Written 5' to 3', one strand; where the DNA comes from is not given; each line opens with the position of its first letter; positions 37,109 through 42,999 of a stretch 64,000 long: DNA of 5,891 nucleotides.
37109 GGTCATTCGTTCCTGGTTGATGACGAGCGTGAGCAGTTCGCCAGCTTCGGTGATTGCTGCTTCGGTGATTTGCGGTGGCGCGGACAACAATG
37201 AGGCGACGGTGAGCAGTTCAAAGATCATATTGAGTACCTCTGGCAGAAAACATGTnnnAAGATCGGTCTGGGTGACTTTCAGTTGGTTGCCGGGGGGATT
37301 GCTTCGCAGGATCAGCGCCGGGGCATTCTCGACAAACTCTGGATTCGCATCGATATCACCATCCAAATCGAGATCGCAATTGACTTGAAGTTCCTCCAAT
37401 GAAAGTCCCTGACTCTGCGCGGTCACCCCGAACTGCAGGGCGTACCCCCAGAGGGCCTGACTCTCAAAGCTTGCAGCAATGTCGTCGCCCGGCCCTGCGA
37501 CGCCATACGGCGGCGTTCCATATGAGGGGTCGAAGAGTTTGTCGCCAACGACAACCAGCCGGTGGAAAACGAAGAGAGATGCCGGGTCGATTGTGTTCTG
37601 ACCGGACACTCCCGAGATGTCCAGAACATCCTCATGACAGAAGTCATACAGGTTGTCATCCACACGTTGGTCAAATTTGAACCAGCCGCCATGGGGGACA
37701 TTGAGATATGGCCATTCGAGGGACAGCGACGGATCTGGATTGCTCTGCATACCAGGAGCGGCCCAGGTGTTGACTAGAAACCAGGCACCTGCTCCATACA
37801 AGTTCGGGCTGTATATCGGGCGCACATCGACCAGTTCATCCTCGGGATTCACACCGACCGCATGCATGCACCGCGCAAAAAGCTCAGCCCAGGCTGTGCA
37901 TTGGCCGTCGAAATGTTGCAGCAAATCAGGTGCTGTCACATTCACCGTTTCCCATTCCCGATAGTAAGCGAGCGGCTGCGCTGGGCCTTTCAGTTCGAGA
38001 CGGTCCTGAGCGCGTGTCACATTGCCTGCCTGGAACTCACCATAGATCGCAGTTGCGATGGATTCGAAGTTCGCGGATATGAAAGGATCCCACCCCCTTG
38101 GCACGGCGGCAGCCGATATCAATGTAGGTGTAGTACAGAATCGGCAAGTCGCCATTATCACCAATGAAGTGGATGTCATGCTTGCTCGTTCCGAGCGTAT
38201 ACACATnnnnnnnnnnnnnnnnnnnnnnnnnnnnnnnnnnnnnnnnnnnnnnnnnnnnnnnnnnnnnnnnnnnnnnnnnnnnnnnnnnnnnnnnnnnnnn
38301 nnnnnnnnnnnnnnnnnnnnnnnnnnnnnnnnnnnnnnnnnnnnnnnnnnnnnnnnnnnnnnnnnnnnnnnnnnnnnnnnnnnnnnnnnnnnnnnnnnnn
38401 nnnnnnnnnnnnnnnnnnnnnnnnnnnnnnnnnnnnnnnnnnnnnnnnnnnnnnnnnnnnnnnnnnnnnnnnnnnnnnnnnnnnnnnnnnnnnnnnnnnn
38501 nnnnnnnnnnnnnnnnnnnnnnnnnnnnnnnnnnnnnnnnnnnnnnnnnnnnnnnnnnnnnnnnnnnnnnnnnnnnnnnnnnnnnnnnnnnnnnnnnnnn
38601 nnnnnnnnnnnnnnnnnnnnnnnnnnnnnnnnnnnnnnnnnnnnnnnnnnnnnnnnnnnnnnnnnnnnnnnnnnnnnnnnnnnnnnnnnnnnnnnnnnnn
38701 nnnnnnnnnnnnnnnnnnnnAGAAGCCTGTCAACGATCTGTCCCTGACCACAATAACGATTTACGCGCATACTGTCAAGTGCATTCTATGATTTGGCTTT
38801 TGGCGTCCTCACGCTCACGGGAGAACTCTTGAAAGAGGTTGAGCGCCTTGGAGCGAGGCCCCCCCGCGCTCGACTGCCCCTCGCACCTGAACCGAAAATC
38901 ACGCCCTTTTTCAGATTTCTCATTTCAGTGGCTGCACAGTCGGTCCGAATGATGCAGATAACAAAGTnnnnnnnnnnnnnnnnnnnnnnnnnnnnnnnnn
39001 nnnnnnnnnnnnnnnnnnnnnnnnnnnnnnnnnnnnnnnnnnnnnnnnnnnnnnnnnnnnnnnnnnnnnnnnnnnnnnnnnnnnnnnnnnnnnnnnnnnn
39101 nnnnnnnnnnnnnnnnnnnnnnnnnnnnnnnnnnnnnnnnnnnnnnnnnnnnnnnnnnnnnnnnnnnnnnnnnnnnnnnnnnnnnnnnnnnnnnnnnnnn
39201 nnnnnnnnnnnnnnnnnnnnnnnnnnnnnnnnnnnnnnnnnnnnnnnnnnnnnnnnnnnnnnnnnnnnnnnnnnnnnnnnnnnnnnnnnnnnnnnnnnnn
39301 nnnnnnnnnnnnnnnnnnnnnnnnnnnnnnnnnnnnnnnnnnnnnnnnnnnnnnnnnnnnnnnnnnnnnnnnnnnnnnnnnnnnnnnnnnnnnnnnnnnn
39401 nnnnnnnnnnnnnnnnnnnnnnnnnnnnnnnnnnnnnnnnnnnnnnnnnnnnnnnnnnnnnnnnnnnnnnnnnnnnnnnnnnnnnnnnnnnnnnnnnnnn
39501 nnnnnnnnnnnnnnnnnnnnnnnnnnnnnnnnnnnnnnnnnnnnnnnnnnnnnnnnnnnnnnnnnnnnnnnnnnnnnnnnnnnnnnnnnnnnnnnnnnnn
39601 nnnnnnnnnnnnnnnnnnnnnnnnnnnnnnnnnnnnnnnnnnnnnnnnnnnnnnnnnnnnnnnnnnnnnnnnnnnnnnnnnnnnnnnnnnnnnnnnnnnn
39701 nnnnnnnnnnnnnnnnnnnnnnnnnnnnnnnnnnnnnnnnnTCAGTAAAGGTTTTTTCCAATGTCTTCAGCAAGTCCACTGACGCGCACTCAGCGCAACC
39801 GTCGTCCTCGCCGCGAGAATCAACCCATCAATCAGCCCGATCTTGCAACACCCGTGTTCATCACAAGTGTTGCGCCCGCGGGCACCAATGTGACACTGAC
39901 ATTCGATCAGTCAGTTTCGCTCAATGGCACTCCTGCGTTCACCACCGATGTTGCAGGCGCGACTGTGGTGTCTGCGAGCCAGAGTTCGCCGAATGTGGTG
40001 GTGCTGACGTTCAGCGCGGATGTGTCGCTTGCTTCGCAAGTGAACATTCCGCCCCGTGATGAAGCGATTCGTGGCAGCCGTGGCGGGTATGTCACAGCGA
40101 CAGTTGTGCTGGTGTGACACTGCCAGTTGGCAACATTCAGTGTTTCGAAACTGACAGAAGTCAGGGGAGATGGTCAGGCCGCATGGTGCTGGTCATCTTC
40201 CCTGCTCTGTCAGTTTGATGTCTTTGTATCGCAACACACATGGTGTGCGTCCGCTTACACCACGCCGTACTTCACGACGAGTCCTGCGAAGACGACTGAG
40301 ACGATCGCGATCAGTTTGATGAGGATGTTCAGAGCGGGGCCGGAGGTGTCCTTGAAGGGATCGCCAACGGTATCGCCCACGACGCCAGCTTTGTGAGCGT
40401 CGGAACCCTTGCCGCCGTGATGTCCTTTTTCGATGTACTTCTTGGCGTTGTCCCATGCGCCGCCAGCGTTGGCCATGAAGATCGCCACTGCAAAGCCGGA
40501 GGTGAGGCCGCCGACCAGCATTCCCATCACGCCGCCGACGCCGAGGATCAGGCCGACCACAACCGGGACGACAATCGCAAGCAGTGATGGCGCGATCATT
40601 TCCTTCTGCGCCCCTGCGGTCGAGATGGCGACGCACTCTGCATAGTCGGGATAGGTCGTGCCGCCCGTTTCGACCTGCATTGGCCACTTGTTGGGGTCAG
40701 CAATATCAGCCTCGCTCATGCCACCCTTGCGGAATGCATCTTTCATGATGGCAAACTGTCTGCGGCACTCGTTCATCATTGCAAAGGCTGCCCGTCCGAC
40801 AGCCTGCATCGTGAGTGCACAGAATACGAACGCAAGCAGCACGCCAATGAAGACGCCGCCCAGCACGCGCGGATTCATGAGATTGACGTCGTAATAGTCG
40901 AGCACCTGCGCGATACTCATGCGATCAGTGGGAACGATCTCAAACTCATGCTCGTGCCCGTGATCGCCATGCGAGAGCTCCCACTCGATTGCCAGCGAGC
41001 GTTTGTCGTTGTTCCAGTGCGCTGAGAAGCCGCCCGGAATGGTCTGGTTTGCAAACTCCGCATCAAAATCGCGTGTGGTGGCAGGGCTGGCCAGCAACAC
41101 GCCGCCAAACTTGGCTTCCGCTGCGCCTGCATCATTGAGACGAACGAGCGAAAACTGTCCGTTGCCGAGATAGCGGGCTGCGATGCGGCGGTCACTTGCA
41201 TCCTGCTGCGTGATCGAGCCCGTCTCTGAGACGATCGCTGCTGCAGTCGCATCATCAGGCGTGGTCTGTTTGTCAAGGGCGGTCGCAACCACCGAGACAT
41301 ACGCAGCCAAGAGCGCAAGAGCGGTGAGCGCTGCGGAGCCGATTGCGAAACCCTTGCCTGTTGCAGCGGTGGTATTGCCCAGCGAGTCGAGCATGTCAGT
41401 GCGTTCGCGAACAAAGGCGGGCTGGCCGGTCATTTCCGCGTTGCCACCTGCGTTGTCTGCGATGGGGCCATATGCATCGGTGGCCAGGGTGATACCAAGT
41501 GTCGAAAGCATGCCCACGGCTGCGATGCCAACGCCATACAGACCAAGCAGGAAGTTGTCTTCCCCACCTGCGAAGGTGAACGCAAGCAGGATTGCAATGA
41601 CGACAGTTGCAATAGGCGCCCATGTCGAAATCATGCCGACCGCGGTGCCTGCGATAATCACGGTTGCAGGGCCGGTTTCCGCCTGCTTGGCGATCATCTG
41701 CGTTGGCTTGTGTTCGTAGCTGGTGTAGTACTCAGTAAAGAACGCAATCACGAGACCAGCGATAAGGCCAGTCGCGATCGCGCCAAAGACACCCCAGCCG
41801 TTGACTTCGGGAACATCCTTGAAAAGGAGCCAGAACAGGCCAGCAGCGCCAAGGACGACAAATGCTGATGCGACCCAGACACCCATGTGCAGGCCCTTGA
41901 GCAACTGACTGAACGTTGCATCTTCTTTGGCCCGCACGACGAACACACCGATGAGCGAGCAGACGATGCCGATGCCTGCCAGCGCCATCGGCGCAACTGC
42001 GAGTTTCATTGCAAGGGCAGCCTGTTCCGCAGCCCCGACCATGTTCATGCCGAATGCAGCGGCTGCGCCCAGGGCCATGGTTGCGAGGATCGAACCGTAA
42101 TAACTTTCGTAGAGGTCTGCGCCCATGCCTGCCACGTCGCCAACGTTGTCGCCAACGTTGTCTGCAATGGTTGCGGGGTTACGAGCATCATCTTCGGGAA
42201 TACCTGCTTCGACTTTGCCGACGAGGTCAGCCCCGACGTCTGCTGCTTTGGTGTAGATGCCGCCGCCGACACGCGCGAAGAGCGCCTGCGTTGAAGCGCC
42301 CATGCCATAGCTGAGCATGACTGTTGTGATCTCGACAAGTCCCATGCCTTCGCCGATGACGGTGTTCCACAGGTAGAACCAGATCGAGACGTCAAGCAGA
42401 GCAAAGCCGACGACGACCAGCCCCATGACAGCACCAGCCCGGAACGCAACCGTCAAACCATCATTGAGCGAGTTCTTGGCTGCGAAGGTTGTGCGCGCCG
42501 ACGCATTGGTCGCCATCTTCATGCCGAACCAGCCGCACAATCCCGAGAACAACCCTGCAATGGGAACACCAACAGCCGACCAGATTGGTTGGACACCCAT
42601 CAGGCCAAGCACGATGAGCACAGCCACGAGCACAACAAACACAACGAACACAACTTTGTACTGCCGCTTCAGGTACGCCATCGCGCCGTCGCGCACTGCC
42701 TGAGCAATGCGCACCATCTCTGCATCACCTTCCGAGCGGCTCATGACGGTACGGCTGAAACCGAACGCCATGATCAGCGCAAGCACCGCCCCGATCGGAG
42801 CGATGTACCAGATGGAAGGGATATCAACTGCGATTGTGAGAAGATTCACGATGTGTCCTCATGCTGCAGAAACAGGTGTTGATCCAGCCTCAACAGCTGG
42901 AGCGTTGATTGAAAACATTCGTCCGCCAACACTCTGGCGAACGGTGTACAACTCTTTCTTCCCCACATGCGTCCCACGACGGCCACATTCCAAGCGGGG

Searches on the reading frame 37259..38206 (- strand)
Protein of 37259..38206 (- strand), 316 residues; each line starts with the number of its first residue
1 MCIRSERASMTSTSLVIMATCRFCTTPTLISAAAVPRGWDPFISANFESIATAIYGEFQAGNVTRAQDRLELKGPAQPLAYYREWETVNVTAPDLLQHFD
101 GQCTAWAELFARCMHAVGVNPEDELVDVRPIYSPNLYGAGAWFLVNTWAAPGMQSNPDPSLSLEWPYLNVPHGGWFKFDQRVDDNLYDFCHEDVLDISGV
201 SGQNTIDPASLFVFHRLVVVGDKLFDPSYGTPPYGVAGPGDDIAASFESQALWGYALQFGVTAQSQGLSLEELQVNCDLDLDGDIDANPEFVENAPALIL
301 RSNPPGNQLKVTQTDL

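Call 24: search_protein_families(library=pfam, proteins=[window:37259-38206:-], max_evalue=0.01)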
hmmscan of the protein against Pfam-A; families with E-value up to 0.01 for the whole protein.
window:37259-38206:- (316 aa): 0 families

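Call 45: search_solved_structures(query=window:37259-38206:-, max_evalue=10, show_alignments=2)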
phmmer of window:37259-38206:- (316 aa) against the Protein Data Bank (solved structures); distinct sequences matched with E-value up to 10: 6.
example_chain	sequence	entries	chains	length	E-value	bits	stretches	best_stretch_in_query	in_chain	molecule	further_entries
3c4p_B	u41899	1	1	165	0.42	12.8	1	62-143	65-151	Beta-lactamase inhibitory protein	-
3c4o_B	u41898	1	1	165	0.52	12.5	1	62-143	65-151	Beta-lactamase inhibitory protein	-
3c7v_B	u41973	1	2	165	0.59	12.3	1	64-143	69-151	Beta-lactamase inhibitory protein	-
1jtg_B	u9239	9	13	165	0.62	12.3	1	64-143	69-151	BETA-LACTAMASE INHIBITORY PROTEIN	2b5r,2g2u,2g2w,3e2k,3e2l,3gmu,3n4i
1s0w_C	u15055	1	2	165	0.84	11.8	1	64-143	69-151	Beta-lactamase inhibitory protein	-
3wec_A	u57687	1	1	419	0.88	11.7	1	283-308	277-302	Cytochrome P450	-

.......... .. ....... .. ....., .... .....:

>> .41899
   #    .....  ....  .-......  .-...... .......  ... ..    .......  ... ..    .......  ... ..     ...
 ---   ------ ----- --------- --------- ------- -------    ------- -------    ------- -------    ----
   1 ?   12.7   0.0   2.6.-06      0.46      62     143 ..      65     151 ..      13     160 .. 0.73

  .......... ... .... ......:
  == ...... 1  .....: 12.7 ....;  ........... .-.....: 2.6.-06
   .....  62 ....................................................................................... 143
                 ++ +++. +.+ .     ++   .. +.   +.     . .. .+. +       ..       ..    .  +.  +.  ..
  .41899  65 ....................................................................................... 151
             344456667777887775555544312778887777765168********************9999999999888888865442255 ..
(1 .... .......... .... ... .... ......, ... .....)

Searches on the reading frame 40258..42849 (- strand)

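Call 24: search_protein_families(library=pfam, proteins=[window:40258-42849:-], max_evalue=0.01)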
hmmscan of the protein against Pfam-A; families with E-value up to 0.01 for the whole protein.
window:40258-42849:- (864 aa): 1 family
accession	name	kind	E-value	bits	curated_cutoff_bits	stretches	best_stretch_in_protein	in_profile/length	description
PF03030.21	H_PPase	-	3.7e-243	809.3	29.7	1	22-854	1-645/645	Inorganic H+ pyrophosphatase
